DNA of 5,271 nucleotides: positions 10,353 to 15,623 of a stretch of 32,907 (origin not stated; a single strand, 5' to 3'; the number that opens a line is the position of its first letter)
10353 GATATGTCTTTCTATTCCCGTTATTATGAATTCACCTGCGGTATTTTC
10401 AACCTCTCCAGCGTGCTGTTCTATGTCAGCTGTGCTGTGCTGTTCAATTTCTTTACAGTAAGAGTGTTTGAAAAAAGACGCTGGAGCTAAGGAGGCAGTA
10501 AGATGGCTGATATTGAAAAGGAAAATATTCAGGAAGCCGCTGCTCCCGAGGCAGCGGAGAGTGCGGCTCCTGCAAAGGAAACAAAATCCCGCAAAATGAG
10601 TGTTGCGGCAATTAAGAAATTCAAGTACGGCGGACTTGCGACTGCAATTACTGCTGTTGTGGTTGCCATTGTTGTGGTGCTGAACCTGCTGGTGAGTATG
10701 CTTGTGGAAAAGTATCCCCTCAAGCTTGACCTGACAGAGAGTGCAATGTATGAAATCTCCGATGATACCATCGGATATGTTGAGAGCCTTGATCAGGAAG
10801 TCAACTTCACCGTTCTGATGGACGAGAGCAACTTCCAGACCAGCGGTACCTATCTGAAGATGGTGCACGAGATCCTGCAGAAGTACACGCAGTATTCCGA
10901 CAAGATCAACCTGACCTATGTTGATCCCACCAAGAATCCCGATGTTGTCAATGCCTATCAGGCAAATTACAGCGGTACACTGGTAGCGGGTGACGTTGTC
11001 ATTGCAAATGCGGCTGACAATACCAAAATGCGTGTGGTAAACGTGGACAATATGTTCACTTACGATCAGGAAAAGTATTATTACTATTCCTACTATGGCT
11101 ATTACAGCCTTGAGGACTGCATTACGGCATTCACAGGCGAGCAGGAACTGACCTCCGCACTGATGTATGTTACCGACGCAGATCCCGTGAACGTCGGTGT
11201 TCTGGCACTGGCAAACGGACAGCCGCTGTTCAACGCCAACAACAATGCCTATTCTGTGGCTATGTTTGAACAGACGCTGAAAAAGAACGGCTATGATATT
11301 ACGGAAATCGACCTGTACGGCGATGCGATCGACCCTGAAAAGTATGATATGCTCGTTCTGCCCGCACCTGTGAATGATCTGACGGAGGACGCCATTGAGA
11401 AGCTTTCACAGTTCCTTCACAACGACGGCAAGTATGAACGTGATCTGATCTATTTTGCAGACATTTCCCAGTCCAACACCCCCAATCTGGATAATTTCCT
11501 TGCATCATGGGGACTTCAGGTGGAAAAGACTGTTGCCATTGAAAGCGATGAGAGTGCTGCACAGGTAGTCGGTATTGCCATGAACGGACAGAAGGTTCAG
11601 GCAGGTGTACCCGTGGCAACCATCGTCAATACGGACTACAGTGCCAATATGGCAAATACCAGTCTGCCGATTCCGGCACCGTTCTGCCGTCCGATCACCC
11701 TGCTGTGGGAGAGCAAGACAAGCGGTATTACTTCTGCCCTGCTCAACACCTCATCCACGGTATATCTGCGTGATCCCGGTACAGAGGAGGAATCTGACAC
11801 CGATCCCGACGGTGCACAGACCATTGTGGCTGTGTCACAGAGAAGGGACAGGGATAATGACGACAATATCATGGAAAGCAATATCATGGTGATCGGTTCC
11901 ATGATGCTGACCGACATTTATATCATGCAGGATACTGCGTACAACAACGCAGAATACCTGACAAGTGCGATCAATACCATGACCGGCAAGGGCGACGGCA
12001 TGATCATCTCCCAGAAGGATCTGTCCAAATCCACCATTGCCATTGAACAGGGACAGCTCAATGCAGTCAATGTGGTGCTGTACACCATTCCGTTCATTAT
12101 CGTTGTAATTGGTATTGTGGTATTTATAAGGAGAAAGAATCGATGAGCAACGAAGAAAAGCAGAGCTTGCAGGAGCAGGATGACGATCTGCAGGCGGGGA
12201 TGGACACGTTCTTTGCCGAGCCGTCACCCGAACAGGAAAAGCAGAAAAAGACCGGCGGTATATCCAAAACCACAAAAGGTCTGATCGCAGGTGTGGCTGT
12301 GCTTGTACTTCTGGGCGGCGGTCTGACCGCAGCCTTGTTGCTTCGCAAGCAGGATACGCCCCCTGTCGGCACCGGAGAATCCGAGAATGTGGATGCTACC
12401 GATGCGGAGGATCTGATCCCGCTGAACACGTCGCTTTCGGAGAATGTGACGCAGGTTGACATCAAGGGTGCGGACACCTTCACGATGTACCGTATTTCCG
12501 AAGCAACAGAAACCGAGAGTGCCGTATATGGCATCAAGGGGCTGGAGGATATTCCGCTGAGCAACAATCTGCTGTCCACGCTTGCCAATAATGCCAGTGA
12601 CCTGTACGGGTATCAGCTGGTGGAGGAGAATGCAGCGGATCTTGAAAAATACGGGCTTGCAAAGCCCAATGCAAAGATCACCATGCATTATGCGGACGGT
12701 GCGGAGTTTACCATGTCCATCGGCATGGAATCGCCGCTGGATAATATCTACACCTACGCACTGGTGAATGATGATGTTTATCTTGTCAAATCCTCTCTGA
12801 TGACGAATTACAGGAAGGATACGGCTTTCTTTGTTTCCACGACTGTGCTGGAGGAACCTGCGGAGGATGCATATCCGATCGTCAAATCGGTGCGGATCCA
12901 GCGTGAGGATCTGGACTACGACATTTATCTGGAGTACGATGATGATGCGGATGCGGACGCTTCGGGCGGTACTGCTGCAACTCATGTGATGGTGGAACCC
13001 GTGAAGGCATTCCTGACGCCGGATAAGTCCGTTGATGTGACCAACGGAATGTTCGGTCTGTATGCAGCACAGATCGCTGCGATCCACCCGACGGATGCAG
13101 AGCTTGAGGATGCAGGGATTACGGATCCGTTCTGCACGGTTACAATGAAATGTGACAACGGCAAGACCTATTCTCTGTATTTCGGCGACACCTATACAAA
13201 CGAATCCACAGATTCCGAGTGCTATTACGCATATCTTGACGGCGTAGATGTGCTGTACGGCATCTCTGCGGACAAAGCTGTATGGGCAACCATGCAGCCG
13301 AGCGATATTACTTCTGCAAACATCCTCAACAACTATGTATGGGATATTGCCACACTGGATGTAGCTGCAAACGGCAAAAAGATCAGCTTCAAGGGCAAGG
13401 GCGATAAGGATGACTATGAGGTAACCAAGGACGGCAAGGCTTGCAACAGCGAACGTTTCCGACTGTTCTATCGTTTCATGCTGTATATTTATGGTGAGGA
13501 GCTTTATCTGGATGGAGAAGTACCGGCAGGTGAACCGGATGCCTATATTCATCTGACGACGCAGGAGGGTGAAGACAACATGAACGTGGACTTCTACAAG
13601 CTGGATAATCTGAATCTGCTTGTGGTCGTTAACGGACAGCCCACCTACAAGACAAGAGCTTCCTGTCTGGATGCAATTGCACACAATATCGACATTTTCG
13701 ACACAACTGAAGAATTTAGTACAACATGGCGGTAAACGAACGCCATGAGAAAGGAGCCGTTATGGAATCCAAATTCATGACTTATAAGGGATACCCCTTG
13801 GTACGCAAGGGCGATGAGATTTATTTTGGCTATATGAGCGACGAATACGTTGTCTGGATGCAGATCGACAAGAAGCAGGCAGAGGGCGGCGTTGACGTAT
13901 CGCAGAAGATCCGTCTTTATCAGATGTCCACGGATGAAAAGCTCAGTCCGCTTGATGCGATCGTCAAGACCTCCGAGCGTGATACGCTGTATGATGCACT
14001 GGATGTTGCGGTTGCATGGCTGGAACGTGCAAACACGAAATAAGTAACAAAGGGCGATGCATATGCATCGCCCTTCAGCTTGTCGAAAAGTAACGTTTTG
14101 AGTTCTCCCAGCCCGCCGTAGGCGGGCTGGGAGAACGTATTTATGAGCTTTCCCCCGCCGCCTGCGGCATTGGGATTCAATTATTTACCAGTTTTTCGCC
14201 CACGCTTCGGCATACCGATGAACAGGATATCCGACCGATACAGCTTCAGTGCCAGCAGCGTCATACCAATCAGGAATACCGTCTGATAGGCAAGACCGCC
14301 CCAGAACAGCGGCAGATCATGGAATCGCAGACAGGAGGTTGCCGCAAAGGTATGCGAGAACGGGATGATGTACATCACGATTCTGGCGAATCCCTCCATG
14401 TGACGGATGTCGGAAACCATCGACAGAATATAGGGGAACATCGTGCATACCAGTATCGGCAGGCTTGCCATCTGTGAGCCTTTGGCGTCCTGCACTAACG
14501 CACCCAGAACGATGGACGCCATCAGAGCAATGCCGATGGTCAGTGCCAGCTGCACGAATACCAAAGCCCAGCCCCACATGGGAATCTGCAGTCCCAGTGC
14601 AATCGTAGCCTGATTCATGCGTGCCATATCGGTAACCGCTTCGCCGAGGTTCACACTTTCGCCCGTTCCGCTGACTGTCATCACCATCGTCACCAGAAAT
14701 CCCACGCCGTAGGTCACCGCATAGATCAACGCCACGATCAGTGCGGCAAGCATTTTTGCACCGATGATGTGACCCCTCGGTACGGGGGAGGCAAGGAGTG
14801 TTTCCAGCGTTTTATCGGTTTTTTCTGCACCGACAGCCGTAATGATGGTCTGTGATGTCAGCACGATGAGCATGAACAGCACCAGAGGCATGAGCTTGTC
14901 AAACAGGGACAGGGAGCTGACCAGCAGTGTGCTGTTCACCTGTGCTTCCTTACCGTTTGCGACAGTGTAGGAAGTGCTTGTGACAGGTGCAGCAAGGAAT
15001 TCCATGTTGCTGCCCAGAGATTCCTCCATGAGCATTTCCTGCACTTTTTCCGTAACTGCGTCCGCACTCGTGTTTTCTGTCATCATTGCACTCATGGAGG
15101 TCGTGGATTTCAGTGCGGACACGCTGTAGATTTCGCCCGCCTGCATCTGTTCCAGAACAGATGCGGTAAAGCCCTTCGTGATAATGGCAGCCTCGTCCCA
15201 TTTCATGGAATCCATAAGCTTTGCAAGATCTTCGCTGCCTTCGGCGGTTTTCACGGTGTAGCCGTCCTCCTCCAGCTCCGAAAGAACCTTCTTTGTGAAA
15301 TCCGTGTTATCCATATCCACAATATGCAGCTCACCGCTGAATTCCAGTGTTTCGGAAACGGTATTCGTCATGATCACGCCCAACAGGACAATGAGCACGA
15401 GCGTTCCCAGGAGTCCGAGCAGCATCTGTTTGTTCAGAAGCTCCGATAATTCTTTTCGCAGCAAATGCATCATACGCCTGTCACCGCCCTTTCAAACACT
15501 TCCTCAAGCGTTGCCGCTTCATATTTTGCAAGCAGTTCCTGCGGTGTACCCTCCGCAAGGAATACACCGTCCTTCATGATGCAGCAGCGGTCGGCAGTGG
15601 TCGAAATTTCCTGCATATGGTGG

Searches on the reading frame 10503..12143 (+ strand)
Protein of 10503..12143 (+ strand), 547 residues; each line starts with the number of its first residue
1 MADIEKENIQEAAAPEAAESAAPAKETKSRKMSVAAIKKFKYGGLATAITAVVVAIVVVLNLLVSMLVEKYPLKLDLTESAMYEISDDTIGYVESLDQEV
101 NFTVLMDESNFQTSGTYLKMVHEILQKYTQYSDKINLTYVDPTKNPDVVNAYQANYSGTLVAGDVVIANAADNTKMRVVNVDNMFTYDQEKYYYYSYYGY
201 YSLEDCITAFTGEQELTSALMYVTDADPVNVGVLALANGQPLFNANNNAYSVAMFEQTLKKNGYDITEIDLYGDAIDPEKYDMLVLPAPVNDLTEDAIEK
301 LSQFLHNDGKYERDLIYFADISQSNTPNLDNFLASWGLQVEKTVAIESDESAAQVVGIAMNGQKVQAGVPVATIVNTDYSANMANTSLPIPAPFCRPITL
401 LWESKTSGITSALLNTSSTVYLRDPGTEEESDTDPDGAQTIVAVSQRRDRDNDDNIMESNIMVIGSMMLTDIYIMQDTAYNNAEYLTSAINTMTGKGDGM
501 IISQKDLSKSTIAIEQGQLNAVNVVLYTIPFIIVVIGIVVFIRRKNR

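Call 49: search_protein_families(library=pfam, proteins=[window:10503-12143:+], max_evalue=0.00001)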
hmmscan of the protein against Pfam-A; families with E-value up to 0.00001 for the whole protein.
window:10503-12143:+ (547 aa): 2 families
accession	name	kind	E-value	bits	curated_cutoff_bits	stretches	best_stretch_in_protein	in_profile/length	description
PF09822.16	ABC_transp_aux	-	2.4e-21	76.7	34.7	1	241-487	14-286/288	ABC-type uncharacterized transport system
PF23357.1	DUF7088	-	9.3e-12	45.5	27.8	1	80-159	2-79/105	Domain of unknown function (DUF7088)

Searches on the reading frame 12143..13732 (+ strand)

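Call 49: search_protein_families(library=pfam, proteins=[window:12143-13732:+], max_evalue=0.00001)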
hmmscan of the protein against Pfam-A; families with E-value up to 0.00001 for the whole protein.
window:12143-13732:+ (530 aa): 1 family
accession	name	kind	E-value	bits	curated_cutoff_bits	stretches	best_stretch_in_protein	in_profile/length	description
PF14238.11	DUF4340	-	8.3e-26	91.7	25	2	132-319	4-175/183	Domain of unknown function (DUF4340)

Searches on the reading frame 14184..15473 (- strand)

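Call 49: search_protein_families(library=pfam, proteins=[window:14184-15473:-], max_evalue=0.00001)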
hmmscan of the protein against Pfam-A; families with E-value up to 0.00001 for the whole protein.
window:14184-15473:- (430 aa): 3 families
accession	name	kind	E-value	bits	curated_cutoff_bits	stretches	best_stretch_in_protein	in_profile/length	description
PF12698.13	ABC2_membrane_3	-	6.4e-28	98.3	31.6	1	17-408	3-345/347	ABC-2 family transporter protein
PF12679.13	ABC2_membrane_2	-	8e-12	45.4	27.2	1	3-356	2-207/283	ABC-2 family transporter protein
PF12730.13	ABC2_membrane_4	-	2.5e-08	34.5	27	1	191-321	49-177/179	ABC-2 family transporter protein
